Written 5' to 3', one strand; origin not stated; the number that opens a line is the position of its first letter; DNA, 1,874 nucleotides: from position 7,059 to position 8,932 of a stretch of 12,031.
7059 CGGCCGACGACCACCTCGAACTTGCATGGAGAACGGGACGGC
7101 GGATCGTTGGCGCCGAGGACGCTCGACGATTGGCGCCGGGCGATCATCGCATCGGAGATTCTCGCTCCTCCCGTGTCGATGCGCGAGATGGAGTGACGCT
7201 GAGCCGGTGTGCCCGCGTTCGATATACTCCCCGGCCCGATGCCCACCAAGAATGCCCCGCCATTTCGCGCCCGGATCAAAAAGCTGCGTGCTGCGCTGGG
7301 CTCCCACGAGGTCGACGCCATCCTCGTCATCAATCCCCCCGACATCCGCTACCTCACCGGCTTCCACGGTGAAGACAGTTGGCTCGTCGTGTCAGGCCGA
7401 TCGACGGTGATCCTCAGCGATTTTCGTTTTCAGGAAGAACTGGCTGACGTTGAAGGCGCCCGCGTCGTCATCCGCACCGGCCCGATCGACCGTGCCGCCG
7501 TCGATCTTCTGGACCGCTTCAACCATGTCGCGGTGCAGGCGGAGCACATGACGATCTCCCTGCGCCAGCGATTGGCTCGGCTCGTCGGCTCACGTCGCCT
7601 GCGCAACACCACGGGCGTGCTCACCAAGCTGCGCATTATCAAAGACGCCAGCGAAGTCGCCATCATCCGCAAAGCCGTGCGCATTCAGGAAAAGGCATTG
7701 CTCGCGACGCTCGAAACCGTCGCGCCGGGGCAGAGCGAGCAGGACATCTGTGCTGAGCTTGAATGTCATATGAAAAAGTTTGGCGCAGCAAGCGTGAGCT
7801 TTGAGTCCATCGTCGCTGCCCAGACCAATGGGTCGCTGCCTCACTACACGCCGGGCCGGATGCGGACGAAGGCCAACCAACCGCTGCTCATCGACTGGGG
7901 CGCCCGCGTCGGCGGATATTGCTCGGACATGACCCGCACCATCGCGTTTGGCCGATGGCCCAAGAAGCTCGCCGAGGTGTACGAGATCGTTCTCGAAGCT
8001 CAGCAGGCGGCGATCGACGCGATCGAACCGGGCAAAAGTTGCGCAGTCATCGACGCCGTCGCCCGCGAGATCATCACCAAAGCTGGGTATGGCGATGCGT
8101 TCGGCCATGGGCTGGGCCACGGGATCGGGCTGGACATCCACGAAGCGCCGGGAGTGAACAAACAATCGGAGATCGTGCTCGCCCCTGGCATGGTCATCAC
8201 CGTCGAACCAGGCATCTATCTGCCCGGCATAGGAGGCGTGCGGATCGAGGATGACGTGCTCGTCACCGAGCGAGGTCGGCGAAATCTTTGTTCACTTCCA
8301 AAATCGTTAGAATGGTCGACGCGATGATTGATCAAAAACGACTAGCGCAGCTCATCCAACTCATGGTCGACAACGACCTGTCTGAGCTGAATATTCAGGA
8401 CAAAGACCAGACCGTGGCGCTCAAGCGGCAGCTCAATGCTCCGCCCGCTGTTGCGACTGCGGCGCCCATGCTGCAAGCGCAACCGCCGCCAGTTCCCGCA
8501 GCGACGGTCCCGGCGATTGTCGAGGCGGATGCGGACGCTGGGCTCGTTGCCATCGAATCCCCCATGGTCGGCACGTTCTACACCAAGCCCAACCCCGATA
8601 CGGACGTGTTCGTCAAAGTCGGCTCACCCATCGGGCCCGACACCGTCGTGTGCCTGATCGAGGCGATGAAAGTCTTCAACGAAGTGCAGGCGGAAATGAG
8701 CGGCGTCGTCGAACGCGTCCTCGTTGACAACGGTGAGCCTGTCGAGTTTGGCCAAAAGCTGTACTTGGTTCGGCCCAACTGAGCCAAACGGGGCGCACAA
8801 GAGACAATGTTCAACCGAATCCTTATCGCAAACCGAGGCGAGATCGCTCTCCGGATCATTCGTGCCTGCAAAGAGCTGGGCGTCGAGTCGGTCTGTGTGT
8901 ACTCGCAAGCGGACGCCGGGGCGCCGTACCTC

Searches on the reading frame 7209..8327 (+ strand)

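Call 3: search_protein_families(library=pfam, proteins=[window:7209-8327:+], max_evalue=1)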
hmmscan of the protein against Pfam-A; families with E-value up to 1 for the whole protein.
window:7209-8327:+ (372 aa): 2 families
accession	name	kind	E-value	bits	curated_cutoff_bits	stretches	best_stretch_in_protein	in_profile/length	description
PF00557.29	Peptidase_M24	-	1.4e-71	241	23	1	152-354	2-208/208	Metallopeptidase family M24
PF01321.24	Creatinase_N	-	2.6e-18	67.2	22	1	22-144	1-128/128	Creatinase/Prolidase N-terminal domain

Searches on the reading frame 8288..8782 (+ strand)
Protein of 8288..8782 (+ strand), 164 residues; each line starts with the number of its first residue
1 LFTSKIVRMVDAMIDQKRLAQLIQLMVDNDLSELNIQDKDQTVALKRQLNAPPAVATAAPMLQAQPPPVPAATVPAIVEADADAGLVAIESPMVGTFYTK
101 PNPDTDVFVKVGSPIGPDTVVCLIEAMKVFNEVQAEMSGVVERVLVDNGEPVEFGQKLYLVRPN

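Call 3: search_protein_families(library=pfam, proteins=[window:8288-8782:+], max_evalue=1)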
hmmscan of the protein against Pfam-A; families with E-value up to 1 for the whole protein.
window:8288-8782:+ (164 aa): 4 families
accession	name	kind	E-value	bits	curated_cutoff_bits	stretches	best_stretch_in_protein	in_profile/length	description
PF00364.28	Biotin_lipoyl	-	1.8e-19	69.8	22.1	1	89-158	3-70/73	Biotin-requiring enzyme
PF13533.13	Biotin_lipoyl_2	-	0.033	14.5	29.8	1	133-159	3-29/32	Biotin-lipoyl like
PF16576.10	HlyD_D23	-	0.11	12.2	30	1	131-161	20-51/214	Barrel-sandwich domain of CusB or HlyD membrane-fusion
PF23984.1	DUF7307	-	0.14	12.6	27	1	9-52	25-67/129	Pam3 gp33-like protein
